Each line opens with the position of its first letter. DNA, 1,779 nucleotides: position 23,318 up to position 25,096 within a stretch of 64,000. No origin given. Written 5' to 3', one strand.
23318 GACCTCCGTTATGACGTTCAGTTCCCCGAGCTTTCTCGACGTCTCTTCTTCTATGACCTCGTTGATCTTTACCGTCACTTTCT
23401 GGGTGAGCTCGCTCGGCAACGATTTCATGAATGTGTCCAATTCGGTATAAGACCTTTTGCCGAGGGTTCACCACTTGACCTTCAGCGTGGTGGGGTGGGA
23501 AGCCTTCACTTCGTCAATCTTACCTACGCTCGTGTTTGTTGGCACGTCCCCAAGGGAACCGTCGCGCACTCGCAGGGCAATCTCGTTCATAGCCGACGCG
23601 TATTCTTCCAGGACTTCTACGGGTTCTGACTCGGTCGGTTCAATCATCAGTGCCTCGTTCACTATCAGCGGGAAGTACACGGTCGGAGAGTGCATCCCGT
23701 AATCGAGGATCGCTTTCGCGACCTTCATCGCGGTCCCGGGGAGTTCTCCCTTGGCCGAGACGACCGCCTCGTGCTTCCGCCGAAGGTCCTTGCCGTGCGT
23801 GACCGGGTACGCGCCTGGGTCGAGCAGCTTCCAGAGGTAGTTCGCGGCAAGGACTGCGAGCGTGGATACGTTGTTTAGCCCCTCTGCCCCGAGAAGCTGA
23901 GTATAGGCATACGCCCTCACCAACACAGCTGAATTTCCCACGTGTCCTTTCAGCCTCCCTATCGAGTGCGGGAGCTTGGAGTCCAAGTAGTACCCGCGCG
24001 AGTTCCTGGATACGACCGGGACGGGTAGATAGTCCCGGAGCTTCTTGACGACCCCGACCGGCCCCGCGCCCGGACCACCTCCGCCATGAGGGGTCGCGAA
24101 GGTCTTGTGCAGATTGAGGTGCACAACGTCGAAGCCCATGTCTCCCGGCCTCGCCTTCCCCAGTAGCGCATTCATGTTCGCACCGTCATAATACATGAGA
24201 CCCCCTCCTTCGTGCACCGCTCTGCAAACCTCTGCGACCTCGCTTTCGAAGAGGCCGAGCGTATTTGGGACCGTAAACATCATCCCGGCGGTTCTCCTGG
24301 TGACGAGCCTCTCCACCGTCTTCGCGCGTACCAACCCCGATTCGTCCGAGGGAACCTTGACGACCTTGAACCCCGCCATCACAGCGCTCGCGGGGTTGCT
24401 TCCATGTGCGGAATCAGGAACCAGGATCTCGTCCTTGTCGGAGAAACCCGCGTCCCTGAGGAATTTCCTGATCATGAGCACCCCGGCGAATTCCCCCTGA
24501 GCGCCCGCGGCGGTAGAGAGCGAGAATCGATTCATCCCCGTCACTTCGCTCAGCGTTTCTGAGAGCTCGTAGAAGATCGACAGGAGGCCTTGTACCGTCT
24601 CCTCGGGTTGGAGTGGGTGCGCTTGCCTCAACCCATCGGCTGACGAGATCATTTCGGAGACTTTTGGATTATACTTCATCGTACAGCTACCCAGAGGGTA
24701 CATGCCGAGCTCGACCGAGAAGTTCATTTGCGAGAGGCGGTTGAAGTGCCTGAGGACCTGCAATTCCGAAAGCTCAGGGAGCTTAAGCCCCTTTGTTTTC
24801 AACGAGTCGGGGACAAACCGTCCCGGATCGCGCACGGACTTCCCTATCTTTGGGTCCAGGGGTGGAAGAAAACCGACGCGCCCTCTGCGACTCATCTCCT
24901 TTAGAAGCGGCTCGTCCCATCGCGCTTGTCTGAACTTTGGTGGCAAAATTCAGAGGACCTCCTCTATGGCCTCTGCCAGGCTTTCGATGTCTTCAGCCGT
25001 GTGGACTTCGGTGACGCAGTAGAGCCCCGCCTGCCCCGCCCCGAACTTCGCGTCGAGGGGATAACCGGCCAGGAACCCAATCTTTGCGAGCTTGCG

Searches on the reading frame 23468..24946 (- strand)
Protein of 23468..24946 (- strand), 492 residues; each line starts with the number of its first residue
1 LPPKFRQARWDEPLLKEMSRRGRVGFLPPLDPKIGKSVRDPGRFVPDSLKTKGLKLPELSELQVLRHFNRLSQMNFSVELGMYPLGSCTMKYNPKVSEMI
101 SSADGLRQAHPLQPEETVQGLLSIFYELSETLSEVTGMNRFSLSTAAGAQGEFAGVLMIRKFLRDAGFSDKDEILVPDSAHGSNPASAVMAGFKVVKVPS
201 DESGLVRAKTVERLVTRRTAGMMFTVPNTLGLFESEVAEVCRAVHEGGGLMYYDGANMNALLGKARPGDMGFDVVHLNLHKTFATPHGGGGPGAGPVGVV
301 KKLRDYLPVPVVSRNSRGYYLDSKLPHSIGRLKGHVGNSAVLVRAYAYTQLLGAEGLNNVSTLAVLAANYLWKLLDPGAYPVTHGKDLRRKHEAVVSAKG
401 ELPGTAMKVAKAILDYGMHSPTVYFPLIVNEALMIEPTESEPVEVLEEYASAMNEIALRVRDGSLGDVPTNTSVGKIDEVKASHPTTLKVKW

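Call 13: search_protein_families(library=ncbifam, proteins=[window:23468-24946:-], max_evalue=0.001)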
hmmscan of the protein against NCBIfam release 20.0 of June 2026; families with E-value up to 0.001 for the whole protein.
window:23468-24946:- (492 aa): 5 families
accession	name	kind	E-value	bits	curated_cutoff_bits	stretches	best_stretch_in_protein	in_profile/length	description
NF003346.0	PRK04366.1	equivalog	1.1e-188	628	441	1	5-489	2-486/487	aminomethyl-transferring glycine dehydrogenase subunit GcvPB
TIGR00461.1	gcvP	equivalog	2e-99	333.6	859.2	1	60-462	467-870/939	aminomethyl-transferring glycine dehydrogenase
NF001696.0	PRK00451.1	equivalog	1.1e-23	83.8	364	1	45-456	31-445/447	aminomethyl-transferring glycine dehydrogenase subunit GcvPA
TIGR03812.1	tyr_de_CO2_Arch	equivalog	0.00025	20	299.4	1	148-224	85-160/375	tyrosine decarboxylase MfnA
TIGR01979.1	sufS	subfamily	0.00054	18.9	475.1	1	159-288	96-227/403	SufS family cysteine desulfurase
